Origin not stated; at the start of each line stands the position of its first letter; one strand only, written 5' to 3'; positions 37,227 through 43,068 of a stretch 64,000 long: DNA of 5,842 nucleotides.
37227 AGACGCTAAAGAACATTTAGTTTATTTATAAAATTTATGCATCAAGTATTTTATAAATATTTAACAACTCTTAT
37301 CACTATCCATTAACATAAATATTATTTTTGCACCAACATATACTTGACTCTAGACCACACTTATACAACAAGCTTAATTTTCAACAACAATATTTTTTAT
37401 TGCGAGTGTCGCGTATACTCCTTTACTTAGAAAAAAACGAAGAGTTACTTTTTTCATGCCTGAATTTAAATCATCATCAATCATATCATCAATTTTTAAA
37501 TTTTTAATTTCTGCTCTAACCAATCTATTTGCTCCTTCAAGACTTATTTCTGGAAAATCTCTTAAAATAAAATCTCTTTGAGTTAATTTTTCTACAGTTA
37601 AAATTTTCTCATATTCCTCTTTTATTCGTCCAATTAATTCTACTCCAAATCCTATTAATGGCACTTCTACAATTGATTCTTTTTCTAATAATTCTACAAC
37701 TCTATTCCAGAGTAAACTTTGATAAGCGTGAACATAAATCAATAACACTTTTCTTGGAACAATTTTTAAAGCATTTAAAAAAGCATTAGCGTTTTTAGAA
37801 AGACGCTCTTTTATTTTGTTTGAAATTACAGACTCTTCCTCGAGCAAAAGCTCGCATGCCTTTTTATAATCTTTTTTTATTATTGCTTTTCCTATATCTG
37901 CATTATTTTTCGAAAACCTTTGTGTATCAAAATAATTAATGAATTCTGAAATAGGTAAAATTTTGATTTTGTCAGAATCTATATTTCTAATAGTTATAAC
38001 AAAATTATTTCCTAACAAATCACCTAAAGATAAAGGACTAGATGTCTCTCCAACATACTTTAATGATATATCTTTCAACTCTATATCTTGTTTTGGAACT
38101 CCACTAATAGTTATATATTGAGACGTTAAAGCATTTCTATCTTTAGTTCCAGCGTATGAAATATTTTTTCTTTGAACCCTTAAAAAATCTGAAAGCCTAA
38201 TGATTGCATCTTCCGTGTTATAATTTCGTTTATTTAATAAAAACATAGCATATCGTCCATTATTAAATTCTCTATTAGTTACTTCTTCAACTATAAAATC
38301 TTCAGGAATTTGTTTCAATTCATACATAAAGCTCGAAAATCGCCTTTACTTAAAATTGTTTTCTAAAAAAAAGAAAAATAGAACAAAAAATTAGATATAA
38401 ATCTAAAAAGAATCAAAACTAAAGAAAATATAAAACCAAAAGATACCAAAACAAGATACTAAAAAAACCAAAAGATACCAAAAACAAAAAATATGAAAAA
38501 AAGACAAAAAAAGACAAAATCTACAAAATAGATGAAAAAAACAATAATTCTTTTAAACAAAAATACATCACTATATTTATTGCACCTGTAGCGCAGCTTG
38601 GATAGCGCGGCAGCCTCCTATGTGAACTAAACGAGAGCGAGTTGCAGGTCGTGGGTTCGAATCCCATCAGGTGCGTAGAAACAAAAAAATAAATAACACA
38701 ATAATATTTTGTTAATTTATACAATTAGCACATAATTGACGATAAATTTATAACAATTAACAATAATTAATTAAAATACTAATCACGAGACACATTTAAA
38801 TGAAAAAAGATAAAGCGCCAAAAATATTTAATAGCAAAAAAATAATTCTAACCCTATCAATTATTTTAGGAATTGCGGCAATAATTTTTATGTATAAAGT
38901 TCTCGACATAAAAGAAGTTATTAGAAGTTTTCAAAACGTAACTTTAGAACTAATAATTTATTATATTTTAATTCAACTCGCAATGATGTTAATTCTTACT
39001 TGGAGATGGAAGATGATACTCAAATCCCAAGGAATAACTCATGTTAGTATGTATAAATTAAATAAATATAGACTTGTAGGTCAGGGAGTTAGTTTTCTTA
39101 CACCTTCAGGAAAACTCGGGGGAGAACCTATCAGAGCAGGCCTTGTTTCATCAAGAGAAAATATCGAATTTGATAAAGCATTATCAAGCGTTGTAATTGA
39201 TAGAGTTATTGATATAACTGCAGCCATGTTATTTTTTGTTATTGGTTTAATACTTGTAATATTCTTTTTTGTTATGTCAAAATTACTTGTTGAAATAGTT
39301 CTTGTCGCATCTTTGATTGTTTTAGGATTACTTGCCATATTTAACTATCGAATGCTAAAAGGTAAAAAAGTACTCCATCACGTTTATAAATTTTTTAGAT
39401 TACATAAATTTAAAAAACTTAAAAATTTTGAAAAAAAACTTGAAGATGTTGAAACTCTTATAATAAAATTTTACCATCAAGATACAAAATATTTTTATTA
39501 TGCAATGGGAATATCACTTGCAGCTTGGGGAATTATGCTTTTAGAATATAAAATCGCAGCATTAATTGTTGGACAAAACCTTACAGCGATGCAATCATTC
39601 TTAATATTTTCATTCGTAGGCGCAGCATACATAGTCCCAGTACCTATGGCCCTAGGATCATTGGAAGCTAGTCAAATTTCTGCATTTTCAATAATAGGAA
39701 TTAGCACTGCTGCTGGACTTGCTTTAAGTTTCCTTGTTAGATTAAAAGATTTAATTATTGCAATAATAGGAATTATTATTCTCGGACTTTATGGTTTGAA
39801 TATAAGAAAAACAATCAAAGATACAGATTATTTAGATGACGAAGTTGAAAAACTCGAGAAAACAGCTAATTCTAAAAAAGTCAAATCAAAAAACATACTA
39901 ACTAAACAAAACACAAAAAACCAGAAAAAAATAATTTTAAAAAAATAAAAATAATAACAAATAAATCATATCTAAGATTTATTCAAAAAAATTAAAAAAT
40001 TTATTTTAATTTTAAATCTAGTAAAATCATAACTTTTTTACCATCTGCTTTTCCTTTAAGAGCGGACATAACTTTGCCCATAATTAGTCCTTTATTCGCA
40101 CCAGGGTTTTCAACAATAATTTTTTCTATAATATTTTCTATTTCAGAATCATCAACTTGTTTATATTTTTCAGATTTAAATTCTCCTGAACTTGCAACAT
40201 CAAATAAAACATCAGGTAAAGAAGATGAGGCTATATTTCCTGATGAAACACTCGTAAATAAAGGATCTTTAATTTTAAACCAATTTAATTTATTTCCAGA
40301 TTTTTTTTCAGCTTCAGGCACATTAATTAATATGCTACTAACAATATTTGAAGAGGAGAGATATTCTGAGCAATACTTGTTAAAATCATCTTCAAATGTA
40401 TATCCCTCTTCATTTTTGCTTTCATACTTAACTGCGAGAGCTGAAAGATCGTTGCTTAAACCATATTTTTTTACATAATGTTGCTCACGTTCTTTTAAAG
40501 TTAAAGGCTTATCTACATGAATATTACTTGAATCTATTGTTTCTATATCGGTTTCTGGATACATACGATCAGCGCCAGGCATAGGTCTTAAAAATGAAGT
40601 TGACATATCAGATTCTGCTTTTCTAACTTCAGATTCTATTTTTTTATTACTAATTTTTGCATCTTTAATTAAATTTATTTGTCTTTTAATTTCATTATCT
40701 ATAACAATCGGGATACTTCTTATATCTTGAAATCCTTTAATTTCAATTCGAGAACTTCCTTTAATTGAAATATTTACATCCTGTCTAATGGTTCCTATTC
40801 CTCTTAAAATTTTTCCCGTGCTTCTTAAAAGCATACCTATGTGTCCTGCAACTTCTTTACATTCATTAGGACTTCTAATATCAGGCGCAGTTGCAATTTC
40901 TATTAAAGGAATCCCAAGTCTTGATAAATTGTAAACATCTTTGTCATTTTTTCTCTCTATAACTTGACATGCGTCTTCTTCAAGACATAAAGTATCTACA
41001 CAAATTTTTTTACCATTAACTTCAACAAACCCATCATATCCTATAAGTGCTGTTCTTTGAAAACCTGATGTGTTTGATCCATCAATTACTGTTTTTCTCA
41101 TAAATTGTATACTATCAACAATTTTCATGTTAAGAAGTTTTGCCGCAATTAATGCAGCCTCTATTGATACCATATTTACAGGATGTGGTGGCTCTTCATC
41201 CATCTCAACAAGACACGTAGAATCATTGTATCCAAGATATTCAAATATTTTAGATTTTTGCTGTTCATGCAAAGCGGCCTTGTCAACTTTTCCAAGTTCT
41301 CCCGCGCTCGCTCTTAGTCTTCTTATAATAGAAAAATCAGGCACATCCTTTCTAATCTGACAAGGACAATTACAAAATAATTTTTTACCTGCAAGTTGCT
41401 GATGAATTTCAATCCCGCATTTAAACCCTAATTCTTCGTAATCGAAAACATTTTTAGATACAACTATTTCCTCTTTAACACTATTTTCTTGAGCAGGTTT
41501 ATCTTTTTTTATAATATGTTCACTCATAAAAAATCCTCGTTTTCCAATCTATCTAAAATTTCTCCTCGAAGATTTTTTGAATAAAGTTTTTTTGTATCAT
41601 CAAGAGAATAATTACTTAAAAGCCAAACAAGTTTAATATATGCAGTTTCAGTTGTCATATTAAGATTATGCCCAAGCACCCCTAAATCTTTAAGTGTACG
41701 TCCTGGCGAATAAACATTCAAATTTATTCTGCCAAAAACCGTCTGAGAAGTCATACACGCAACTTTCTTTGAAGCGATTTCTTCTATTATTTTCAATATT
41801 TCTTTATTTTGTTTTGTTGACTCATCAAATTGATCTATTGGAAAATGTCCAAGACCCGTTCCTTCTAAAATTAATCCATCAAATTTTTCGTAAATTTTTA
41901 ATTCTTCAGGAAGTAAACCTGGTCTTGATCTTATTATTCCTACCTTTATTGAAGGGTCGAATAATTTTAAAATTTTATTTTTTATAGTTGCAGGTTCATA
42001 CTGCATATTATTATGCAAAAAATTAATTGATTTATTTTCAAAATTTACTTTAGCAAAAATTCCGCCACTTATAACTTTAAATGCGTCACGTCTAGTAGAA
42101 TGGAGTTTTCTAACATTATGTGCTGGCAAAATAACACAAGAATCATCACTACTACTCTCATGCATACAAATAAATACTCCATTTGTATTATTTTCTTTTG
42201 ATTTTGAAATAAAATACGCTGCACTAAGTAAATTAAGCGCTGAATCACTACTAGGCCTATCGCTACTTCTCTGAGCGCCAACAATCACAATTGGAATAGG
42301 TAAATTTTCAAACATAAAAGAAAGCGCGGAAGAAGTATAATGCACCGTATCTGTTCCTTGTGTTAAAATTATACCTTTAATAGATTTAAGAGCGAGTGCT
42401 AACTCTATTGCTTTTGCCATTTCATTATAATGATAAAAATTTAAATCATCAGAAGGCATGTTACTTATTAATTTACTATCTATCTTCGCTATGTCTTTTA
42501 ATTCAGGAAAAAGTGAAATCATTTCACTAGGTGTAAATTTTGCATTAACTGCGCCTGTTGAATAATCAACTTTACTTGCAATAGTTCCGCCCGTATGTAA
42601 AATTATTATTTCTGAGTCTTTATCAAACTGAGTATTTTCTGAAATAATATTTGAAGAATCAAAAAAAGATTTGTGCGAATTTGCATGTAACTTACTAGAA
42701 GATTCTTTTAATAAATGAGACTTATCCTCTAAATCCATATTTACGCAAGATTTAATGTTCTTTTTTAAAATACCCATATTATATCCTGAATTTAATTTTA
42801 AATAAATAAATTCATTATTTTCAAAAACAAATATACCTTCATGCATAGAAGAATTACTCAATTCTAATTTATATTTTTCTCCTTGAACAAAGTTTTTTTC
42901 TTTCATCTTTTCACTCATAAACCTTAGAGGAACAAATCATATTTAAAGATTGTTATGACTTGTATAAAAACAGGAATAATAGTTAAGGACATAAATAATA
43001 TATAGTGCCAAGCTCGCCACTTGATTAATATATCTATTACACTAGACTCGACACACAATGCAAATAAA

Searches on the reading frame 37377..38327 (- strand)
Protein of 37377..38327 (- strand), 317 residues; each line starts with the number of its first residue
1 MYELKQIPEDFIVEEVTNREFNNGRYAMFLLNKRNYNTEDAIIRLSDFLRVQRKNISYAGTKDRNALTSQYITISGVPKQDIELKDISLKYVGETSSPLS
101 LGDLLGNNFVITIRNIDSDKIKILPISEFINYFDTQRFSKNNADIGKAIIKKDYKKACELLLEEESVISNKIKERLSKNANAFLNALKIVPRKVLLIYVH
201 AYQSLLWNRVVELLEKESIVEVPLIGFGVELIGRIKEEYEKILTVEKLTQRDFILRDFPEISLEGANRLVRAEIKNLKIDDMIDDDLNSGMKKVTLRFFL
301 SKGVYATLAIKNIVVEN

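Call 84: search_protein_families(library=pfam, proteins=[window:37377-38327:-], max_evalue=0.00001)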
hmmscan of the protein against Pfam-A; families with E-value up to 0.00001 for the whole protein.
window:37377-38327:- (317 aa): 1 family
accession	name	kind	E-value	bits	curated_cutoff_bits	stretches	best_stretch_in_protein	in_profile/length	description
PF01142.23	TruD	-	6.6e-65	220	27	3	3-165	17-200/412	tRNA pseudouridine synthase D (TruD)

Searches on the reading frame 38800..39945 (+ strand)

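Call 84: search_protein_families(library=pfam, proteins=[window:38800-39945:+], max_evalue=0.00001)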
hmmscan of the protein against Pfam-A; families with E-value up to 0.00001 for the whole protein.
window:38800-39945:+ (382 aa): 1 family
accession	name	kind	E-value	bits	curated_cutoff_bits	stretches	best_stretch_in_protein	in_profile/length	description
PF03706.18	LPG_synthase_TM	-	6.9e-39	134.5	33.4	1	19-323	3-301/302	Lysylphosphatidylglycerol synthase TM region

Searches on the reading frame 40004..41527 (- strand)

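Call 84: search_protein_families(library=pfam, proteins=[window:40004-41527:-], max_evalue=0.00001)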
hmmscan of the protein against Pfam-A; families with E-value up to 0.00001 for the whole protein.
window:40004-41527:- (508 aa): 2 families
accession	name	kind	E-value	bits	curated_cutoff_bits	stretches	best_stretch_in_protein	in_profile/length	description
PF02934.20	GatB_N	-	4.5e-54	183.9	23.4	1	36-333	2-271/277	GatB/GatE catalytic domain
PF02637.23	GatB_Yqey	-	1.9e-08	34.7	27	1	382-506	3-147/148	GatB domain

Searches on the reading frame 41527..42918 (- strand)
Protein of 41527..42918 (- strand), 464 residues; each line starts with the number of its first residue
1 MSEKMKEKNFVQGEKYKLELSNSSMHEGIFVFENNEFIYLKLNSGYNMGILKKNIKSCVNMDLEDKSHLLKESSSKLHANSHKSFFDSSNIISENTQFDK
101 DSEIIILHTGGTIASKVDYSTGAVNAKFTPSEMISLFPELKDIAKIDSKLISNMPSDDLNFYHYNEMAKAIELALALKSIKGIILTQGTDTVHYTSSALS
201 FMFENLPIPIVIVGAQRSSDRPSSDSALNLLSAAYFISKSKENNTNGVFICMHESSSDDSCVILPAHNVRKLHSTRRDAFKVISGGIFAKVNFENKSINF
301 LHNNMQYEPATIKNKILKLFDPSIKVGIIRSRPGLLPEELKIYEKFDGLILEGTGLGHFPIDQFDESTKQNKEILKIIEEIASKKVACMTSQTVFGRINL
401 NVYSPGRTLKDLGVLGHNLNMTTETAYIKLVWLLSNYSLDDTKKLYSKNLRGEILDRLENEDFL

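Call 84: search_protein_families(library=pfam, proteins=[window:41527-42918:-], max_evalue=0.00001)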
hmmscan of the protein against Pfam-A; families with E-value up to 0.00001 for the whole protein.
window:41527-42918:- (464 aa): 2 families
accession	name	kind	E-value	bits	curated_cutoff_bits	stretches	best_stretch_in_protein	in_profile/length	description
PF00710.25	Asparaginase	-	2.6e-51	174.3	22.5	1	104-303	2-190/193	Asparaginase, N-terminal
PF17763.6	Asparaginase_C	-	1.1e-13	51.6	34.6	1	325-438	1-105/114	Glutaminase/Asparaginase C-terminal domain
